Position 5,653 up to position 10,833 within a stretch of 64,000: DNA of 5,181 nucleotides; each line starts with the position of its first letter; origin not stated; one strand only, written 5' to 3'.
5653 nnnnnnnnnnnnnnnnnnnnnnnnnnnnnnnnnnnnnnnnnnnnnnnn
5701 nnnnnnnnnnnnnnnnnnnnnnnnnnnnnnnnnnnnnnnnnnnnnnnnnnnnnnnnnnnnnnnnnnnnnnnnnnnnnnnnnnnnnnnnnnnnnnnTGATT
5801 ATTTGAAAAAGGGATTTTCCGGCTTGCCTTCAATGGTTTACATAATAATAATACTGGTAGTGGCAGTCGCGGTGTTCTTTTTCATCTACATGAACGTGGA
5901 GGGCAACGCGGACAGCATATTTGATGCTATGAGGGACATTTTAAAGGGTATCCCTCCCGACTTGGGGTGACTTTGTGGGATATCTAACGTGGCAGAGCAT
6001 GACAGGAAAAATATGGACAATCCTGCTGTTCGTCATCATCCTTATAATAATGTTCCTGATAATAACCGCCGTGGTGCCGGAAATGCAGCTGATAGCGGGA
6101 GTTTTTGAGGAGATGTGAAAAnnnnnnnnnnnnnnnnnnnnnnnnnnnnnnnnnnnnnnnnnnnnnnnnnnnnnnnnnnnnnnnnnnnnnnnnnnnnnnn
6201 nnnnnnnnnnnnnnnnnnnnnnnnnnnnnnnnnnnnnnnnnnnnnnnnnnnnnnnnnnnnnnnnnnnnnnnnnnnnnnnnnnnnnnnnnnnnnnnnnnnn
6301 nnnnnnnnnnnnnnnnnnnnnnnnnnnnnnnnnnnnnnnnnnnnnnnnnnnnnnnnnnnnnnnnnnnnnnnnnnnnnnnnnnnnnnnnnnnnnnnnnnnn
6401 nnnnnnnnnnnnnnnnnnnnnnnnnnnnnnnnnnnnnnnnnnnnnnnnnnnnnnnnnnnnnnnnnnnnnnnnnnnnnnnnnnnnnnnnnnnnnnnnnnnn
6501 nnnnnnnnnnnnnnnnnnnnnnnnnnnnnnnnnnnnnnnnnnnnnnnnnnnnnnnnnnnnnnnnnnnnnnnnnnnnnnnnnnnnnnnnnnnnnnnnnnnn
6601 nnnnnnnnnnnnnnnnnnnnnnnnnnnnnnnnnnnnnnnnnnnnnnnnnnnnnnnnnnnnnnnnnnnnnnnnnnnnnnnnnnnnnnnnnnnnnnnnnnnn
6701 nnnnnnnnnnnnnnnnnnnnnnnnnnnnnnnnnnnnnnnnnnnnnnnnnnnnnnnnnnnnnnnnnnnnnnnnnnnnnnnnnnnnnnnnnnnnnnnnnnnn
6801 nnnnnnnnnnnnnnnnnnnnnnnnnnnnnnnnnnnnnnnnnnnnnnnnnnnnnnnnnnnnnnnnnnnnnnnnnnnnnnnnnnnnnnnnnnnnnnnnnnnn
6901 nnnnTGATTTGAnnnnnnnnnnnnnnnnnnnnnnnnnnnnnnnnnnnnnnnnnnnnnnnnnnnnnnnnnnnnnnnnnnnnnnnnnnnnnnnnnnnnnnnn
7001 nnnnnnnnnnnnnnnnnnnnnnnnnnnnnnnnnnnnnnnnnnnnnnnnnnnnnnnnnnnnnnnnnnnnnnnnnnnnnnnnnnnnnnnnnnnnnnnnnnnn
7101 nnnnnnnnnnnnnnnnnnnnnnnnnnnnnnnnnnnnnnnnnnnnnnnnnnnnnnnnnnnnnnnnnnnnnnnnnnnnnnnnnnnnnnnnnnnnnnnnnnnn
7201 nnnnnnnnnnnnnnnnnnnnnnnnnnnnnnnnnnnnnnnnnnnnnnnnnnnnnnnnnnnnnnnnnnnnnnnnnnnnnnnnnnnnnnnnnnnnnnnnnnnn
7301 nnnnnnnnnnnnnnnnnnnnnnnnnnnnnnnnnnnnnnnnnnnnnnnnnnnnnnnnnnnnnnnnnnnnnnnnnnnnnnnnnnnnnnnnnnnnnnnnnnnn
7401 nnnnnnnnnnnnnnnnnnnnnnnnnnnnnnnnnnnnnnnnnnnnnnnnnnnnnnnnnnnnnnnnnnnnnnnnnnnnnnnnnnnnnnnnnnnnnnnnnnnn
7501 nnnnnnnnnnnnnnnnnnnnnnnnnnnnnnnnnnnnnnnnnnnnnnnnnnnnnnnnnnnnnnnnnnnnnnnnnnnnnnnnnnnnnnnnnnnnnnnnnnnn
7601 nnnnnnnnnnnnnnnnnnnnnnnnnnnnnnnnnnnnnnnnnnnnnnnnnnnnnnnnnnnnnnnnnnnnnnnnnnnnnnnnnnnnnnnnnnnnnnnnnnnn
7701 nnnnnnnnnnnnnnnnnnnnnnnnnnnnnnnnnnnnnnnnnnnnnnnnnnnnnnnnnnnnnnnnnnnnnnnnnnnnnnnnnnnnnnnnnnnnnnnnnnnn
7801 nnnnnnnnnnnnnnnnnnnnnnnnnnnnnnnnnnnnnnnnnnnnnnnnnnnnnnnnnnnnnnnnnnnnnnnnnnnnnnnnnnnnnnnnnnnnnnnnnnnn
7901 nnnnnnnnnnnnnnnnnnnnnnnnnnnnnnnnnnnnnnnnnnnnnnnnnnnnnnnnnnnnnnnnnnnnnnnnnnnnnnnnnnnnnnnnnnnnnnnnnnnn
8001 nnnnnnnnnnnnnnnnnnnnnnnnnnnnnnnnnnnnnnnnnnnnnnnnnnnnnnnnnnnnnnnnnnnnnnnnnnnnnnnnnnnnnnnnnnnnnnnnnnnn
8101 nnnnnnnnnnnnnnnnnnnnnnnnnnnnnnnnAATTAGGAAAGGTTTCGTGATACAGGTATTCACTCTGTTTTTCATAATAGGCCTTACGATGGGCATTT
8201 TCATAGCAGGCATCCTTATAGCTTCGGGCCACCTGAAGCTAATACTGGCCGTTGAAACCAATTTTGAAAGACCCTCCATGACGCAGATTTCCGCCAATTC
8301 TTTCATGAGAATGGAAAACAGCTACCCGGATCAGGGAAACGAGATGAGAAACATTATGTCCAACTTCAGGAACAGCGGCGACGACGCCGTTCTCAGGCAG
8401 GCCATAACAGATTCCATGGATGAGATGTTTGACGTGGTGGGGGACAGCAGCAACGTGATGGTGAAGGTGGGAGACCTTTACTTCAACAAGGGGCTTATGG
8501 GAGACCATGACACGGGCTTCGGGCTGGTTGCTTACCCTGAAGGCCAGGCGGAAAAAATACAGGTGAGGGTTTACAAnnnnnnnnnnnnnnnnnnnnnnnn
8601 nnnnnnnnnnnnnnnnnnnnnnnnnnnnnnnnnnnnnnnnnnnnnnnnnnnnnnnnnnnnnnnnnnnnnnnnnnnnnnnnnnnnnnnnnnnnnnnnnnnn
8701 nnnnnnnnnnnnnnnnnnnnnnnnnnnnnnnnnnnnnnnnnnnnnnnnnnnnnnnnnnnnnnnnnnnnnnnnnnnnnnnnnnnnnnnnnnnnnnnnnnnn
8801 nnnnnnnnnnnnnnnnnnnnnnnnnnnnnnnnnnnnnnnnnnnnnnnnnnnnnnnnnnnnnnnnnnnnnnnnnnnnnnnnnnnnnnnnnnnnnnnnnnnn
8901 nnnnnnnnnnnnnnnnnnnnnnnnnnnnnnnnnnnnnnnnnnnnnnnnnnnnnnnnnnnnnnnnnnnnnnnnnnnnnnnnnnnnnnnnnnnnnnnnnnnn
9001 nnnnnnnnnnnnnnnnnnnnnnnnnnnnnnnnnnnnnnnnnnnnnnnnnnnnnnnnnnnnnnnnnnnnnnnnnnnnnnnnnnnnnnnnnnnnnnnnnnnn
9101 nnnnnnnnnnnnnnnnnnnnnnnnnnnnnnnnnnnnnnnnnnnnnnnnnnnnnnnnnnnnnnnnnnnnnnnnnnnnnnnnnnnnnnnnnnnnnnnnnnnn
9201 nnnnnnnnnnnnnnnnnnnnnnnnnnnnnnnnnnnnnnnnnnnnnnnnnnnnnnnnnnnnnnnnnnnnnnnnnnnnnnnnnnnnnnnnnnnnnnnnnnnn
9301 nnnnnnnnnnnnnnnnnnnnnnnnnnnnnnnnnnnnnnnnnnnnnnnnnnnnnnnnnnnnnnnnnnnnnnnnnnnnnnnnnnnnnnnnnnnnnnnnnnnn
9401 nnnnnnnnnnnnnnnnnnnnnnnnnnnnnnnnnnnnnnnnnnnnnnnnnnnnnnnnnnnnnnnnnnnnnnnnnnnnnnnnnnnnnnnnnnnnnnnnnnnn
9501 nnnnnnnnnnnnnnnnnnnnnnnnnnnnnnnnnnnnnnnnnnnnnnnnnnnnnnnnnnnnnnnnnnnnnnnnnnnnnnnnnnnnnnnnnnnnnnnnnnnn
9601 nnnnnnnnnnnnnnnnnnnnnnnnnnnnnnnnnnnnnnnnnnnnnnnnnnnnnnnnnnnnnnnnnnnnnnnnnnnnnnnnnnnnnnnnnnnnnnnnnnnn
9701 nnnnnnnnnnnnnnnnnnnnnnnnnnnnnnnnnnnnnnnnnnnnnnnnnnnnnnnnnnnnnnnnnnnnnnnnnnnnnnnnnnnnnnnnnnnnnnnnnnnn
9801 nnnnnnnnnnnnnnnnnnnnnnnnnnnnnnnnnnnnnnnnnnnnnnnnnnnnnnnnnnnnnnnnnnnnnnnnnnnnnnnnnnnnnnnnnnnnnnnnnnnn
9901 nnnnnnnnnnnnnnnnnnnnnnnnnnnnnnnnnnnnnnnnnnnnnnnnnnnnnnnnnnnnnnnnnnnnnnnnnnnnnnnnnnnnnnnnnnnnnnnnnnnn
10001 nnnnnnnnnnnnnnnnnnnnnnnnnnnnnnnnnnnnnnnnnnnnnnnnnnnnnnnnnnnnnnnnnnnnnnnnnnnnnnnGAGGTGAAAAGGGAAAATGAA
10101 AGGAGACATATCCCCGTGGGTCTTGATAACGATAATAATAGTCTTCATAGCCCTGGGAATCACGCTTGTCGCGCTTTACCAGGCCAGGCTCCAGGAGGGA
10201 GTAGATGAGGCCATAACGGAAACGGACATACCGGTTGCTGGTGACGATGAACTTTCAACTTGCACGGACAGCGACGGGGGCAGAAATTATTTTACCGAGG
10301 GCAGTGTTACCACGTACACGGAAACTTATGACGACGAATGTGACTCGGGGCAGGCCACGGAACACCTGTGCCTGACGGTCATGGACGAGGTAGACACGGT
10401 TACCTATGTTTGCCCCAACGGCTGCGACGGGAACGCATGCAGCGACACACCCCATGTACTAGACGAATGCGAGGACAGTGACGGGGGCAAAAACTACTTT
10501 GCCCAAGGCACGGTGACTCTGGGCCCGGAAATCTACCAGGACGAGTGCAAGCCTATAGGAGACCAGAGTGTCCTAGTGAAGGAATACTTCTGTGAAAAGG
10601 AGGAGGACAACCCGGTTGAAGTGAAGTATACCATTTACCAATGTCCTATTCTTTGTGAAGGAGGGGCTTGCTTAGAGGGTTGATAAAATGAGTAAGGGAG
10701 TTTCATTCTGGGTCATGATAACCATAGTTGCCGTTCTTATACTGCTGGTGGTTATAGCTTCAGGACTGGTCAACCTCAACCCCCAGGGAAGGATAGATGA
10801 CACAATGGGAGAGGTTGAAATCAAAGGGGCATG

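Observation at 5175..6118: Tandem array of six mini-ORFs encoding single-pass membrane peptides immediately downstream of the platform gene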

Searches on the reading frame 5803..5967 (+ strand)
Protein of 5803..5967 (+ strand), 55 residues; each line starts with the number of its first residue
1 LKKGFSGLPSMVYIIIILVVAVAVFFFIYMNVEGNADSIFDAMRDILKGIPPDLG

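Call 8: search_protein_families(library=pfam, proteins=[window:5803-5967:+], max_evalue=10)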
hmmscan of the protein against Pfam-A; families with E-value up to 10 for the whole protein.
seq(55 aa): 3 families
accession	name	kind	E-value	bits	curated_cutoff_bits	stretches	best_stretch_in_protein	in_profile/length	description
PF00122.25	E1-E2_ATPase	-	0.02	14.8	28.1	1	11-54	120-163/181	E1-E2 ATPase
PF20088.4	DUF6480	-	0.073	13.4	25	1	7-32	50-75/78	Family of unknown function (DUF6480)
PF12669.12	FeoB_associated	-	2.2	9.1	27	1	14-31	3-20/44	FeoB-associated Cys-rich membrane protein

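Call 36: search_protein_families(library=ncbifam, proteins=[window:5803-5967:+], max_evalue=10)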
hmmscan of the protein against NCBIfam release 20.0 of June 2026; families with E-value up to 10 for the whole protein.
seq(55 aa): 7 families
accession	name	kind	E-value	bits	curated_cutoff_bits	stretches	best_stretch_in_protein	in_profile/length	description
NF005444.0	PRK07033.1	equivalog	0.026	13.5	520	1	8-46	228-266/438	DotU family type VI secretion system protein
NF049880.1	FvfA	exception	0.096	13.1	130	1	11-40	8-37/130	Francisella virulence factor A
NF042931.1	SAG1386_EF1546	equivalog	0.2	11.7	80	1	10-35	32-58/158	SAG1386/EF1546 family surface-associated protein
NF008825.0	PRK11875.1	equivalog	0.32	10.8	55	1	10-27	3-19/31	photosystem II reaction center protein T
TIGR03024.1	arch_PEF_CTERM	domain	0.33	11.2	23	1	5-27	4-22/25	PEF-CTERM sorting domain-containing protein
NF045939.1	MHJ_0274_fam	hypoth_equivalog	0.42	10.3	80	1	11-33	2-24/165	MHJ_0274 family protein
TIGR01411.1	tatAE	subfamily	2.1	8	53.9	1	8-25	2-18/47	twin-arginine translocase TatA/TatE family subunit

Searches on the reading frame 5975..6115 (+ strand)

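Call 8: search_protein_families(library=pfam, proteins=[window:5975-6115:+], max_evalue=10)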
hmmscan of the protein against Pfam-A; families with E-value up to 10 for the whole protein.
seq(47 aa): 3 families
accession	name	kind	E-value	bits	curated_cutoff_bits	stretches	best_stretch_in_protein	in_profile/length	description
PF13850.11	ERGIC_N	-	0.24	12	27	1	7-30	17-40/91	Endoplasmic Reticulum-Golgi Intermediate Compartment (ERGIC)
PF03579.19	SHP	-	0.26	11.4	27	1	9-34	10-37/65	Small hydrophobic protein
PF00482.28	T2SSF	-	0.96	9.9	25.2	1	5-35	95-125/125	Type II secretion system (T2SS), protein F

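Call 36: search_protein_families(library=ncbifam, proteins=[window:5975-6115:+], max_evalue=10)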
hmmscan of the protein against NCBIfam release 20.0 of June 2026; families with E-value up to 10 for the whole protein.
seq(47 aa): 4 families
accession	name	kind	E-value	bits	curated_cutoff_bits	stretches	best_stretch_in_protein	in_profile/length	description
NF006283.1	PRK08455.1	equivalog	0.55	9.8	187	1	13-37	15-39/182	flagellar basal body-associated protein FliL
NF004412.0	PRK05759.1-3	equivalog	0.63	9.9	156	1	17-39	32-54/185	F0F1 ATP synthase subunit B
NF038277.1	accessory_MacP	equivalog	1.4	9.4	45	1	8-30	72-94/98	cell wall synthase accessory phosphoprotein MacP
NF042931.1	SAG1386_EF1546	equivalog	3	7.9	80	1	10-33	27-50/158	SAG1386/EF1546 family surface-associated protein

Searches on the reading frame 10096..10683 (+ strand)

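Call 3: search_protein_families(library=pfam, proteins=[window:10096-10683:+], max_evalue=0.1)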
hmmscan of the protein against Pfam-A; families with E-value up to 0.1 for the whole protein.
window:10096-10683:+ (195 aa): 0 families

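Call 36: search_protein_families(library=ncbifam, proteins=[window:10096-10683:+], max_evalue=10)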
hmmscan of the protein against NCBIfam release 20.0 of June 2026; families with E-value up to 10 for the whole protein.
window:10096-10683:+ (195 aa): 1 family
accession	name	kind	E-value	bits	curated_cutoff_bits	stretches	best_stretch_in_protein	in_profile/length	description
NF001419.0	PRK00293.1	subfamily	0.24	9.9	330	1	6-42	246-282/574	protein-disulfide reductase DsbD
